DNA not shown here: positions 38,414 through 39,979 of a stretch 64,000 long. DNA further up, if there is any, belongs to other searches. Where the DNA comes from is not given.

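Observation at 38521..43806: Apparently lower-GC accessory island inserted between a flavin reductase gene and tgt-yajC-def-fmt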

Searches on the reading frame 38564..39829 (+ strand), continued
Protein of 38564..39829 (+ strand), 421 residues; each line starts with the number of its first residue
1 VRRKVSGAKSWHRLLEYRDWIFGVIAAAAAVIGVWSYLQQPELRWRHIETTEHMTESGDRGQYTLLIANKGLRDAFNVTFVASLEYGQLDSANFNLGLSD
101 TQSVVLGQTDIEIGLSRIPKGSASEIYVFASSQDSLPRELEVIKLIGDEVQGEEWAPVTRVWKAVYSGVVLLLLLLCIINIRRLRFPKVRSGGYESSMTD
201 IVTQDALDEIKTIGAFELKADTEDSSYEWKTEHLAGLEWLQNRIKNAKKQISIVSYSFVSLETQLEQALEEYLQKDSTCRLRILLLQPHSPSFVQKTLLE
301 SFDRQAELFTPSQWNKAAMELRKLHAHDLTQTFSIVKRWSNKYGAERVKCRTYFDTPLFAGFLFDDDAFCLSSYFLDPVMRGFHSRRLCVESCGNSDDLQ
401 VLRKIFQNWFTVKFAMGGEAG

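Call 68: find_encoding_contigs(protein=P0126, flank=8000, max_places=2)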
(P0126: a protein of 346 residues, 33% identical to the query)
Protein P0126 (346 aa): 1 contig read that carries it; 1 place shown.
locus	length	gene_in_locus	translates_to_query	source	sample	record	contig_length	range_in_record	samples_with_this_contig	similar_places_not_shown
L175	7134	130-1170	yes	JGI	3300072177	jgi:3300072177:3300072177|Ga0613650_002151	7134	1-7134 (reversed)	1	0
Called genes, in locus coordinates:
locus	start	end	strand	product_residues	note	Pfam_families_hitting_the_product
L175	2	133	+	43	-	?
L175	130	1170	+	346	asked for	PF00486:Trans_reg_C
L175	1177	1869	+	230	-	-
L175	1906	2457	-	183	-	PF08327:AHSA1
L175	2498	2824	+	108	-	PF12840:HTH_20, PF01022:HTH_5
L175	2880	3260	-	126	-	PF01476:LysM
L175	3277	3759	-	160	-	PF04972:BON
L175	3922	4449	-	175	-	PF13238:AAA_18 (weak), PF01202:SKI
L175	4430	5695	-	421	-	PF00275:EPSP_synthase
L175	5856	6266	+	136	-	PF13581:HATPase_c_2, PF02518:HATPase_c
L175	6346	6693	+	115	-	PF01740:STAS, PF13466:STAS_2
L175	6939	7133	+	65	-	?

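Call 69: find_encoding_contigs(protein=P0136, flank=8000, max_places=2)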
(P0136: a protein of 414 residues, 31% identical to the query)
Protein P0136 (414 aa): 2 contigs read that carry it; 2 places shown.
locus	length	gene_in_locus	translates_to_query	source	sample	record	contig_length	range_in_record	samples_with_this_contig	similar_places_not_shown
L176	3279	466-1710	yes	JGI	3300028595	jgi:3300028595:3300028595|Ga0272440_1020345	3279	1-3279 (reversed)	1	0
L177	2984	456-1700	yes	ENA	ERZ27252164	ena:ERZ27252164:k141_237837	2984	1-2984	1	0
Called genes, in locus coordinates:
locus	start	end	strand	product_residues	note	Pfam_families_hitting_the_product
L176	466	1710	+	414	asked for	-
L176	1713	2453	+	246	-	-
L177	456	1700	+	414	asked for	-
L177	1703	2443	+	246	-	-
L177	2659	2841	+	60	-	-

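Call 76: find_encoding_contigs(protein=P0123, flank=8000, max_places=3)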
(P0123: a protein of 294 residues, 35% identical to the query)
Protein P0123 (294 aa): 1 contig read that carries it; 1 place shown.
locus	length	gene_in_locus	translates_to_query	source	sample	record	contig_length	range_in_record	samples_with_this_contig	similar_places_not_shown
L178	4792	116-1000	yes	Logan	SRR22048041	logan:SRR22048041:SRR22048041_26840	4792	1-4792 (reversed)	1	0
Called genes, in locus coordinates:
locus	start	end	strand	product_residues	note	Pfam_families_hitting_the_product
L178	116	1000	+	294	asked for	-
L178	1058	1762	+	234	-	-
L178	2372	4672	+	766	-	-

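Call 84: search_protein_families(library=phrogs, proteins=[window:38576-39829:+, L178:2372-4672:+], max_evalue=0.01)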
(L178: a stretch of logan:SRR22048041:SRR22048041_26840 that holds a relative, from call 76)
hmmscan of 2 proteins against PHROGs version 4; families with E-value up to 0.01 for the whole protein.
window:38576-39829:+ (417 aa): 0 families

L178:2372-4672:+ (766 aa): 0 families

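Call 92: search_protein_families(library=pfam, proteins=[L178:2372-4672:+, L170:8274-8636:-, L170:9209-9859:-, L170:11519-11818:+, L168:1508-2002:+, L167:231-1082:+, L167:1095-2078:+], max_evalue=0.01)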
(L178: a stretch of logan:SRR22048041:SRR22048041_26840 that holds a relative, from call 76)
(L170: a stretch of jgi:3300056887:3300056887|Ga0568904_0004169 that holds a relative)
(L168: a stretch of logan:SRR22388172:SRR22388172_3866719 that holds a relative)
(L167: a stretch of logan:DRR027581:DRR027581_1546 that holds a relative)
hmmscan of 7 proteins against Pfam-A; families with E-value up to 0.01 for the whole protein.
L178:2372-4672:+ (766 aa): 0 families

L170:8274-8636:- (120 aa): 0 families

L170:9209-9859:- (216 aa): 0 families

L170:11519-11818:+ (99 aa): 0 families

L168:1508-2002:+ (165 aa): 1 family
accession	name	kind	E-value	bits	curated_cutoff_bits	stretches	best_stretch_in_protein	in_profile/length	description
PF00293.34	NUDIX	-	1.5e-11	44.9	21.1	1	30-153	2-124/134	NUDIX domain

L167:231-1082:+ (283 aa): 2 families
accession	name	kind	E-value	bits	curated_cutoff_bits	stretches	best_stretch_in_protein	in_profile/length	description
PF02086.21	MethyltransfD12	-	2.3e-41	142.7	22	1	26-258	1-246/253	D12 class N6 adenine-specific DNA methyltransferase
PF03602.21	Cons_hypoth95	-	0.0069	16.5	24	0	175-200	99-127/182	Conserved hypothetical protein 95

L167:1095-2078:+ (327 aa): 1 family
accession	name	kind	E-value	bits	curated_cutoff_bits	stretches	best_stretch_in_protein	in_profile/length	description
PF02195.25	ParB_N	-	5.7e-15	55.6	26.3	1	7-108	2-94/95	ParB N-terminal domain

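Call 93: search_protein_families(library=padloc, proteins=[L178:2372-4672:+, L170:8274-8636:-, L170:9209-9859:-, L170:11519-11818:+, L167:231-1082:+, L167:1095-2078:+, P0131, P0140, P0126, P0136], max_evalue=0.001)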
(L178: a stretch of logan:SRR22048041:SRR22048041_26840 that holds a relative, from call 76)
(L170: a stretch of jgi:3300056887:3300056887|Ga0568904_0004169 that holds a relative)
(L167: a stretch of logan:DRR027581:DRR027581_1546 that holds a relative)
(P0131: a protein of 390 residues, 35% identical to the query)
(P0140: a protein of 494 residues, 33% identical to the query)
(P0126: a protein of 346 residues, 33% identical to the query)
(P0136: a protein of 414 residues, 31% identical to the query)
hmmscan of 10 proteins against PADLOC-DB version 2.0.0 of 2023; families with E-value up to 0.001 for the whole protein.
L178:2372-4672:+ (766 aa): 0 families

L170:8274-8636:- (120 aa): 0 families

L170:9209-9859:- (216 aa): 0 families

L170:11519-11818:+ (99 aa): 0 families

L167:231-1082:+ (283 aa): 21 families
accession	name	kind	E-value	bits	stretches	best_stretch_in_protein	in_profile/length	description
PDLC03294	MTase_II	-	3.8e-62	208.4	1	20-283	4-271/272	Type II methyltransferase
PDLC03261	MTase_II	-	2.2e-55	186.1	1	13-274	17-279/643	Type II methyltransferase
PDLC03266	MTase_II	-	3.9e-55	185.3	1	15-281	9-281/285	Type II methyltransferase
PDLC03735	oMTase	-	9.8e-54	180.7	1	17-283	4-282/284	orphan methyltransferase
PDLC03729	oMTase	-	4.5e-48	162.1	1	20-279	4-265/275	orphan methyltransferase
PDLC03247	MTase_II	-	5.7e-27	92.7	1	20-226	2-211/282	Type II methyltransferase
PDLC03349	MTase_II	-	4.8e-20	69.9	2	108-258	183-327/374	Type II methyltransferase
PDLC03344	MTase_II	-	1.5e-18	65.1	1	20-158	3-150/154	Type II methyltransferase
PDLC03253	MTase_II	-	2.1e-18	64.9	1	20-228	3-212/253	Type II methyltransferase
PDLC03264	MTase_II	-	3.5e-17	60.6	1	21-197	12-202/306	Type II methyltransferase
PDLC03383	MTase_II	-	4.2e-15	54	2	11-85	9-83/318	Type II methyltransferase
PDLC03244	MTase_II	-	8.6e-15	52.6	1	24-261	31-268/295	Type II methyltransferase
PDLC03717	oMTase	-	2.7e-13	48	1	20-254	2-236/285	orphan methyltransferase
PDLC03287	MTase_II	-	3.4e-13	47.2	1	4-237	347-590/646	Type II methyltransferase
PDLC03281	MTase_II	-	9.1e-12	43.3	1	12-107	23-121/309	Type II methyltransferase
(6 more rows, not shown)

L167:1095-2078:+ (327 aa): 0 families

P0131 (390 aa): 9 families
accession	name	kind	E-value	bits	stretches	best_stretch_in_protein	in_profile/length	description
PDLC00731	Effector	-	2.3e-45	152.9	1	4-152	155-304/306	TIR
PDLC00732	Effector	-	1.8e-42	143.3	1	4-152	151-300/301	TIR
PDLC00729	Effector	-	7.9e-41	138.5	1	4-146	4-141/310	TIR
PDLC02371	PycTIR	-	1.7e-31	107.6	1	4-150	152-286/288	-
PDLC05005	PDC-S35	-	4.8e-12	44.2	1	56-120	169-232/264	-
PDLC05004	PDC-S35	-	2.4e-11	41.8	1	55-125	169-239/265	-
PDLC05006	PDC-S35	-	6.7e-11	40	1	53-129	131-209/231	-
PDLC05007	PDC-S35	-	2e-10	38.8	1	54-124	182-251/278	-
PDLC05003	PDC-S35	-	4.3e-09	34.3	1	54-128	142-217/245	-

P0140 (494 aa): 36 families (the best 25 are shown)
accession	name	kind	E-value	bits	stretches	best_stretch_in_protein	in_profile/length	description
PDLC04060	PD-T4-6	-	1.9e-94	315.3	1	1-274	1-276/486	-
PDLC04042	PD-T4-6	-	1.2e-84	282.4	1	8-277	10-282/292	-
PDLC04053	PD-T4-6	-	1.8e-82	275.2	1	3-270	5-274/311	-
PDLC04061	PD-T4-6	-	6.3e-82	274.7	1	7-280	16-293/510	-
PDLC04057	PD-T4-6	-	9.8e-82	273.3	1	1-267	1-270/443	-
PDLC04047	PD-T4-6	-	6.5e-77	256.8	1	6-270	9-275/327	-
PDLC04043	PD-T4-6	-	1.6e-76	256.2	1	7-266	15-276/452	-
PDLC04048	PD-T4-6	-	8.4e-73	243.8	1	6-267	8-272/354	-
PDLC04138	mad6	-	1.3e-71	240.4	1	7-284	51-330/659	mads_6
PDLC04052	PD-T4-6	-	7.3e-68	228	1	9-312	11-318/496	-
PDLC04039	PD-T4-6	-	2.4e-67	226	1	3-271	10-279/458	-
PDLC04040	PD-T4-6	-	4.1e-67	225.2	1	17-270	4-268/547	-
PDLC04054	PD-T4-6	-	9.7e-67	223.8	1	3-270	6-276/347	-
PDLC04064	PD-T4-6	-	3.7e-61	205.1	1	4-265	17-278/369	-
PDLC04041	PD-T4-6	-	9e-61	204.4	1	7-266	28-292/443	-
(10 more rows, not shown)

P0126 (346 aa): 0 families

P0136 (414 aa): 2 families
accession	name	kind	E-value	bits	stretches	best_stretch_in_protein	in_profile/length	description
PDLC05050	PDC-S60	-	3.7e-49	165.8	1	8-221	5-219/906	-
PDLC02614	DrmC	-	0.00032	18.5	0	228-276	25-70/153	DrmC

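Call 101: list_cluster_members(proteins=[P0122, P0124, P0126, P0127, P0132, P0135, P0139, P0143, P0144, P0145])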
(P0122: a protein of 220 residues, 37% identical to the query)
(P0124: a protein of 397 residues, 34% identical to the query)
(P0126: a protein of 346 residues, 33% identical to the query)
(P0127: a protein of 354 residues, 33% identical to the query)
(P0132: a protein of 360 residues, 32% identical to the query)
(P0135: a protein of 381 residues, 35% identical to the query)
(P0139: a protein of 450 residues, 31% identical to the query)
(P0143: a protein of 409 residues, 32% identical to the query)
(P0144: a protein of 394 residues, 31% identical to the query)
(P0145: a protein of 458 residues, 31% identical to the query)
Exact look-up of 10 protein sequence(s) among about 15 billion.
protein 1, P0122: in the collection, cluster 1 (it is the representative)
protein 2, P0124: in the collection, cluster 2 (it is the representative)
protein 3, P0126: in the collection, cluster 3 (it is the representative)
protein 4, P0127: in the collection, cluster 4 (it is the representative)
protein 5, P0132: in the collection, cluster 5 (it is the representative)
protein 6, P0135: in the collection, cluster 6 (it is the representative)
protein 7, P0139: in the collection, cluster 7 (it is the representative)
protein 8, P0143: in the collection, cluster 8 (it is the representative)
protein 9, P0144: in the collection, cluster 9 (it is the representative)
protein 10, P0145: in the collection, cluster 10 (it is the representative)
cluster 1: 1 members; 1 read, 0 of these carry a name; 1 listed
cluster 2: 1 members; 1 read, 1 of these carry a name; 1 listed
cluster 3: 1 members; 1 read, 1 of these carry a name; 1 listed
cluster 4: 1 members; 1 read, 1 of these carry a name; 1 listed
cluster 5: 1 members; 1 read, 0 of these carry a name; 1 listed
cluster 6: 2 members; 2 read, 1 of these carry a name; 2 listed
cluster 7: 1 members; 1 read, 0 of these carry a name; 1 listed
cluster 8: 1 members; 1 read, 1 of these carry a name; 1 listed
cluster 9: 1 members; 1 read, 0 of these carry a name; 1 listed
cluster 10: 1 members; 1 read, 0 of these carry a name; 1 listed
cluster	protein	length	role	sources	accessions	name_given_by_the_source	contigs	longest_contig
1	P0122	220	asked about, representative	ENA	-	-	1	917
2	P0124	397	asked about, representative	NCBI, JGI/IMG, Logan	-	hypothetical protein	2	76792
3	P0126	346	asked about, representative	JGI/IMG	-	DNA-binding winged helix-turn-helix (wHTH) protein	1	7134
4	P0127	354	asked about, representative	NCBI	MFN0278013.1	MAG: transcriptional regulator [Pyrinomonadaceae bacterium]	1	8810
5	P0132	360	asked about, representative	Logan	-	-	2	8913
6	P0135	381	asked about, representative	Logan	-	-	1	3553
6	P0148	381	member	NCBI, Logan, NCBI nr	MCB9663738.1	MAG: hypothetical protein H6732_06480 [Alphaproteobacteria bacterium] | hypothetical protein [Alphaproteobacteria bacterium]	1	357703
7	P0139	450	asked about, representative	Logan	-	-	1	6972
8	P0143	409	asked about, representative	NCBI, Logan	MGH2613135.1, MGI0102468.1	MAG: hypothetical protein ACRDFB_08845 [Rhabdochlamydiaceae bacterium]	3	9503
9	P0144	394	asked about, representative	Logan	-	-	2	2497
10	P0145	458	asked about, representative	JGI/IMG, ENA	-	-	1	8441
